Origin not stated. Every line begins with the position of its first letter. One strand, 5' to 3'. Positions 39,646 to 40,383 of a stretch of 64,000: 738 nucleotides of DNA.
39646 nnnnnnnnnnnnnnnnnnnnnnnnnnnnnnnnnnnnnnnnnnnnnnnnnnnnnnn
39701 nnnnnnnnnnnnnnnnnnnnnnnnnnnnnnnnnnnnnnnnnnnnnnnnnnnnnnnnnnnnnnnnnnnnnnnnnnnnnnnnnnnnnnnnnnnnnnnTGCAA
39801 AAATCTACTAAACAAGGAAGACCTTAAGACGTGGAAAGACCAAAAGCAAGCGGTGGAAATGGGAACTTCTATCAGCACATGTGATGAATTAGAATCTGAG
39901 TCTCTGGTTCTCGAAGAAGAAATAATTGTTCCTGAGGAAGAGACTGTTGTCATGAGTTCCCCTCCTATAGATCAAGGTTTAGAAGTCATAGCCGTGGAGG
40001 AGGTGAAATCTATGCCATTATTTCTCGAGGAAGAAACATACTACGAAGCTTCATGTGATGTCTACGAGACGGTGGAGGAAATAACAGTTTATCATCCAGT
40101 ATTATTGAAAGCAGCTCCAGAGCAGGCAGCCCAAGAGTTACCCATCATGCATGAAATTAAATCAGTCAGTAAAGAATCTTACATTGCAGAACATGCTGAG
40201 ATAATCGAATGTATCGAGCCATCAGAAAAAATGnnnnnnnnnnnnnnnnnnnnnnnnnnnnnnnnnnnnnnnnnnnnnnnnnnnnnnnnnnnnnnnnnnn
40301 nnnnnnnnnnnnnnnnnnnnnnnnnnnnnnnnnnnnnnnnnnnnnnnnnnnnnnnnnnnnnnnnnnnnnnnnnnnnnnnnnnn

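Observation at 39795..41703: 1.9-kb exon made almost entirely of tandem 11-residue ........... repeats with higher-order periodicity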

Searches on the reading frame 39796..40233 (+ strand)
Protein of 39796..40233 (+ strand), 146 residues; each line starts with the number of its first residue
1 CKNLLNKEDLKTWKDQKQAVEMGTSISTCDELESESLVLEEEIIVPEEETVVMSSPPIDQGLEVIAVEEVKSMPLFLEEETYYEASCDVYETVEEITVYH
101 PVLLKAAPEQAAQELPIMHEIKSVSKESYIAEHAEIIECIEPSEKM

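Call 59: search_protein_families(library=pfam, proteins=[window:39796-40233:+], max_evalue=0.01)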
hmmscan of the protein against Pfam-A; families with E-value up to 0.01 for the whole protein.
seq(146 aa): 0 families
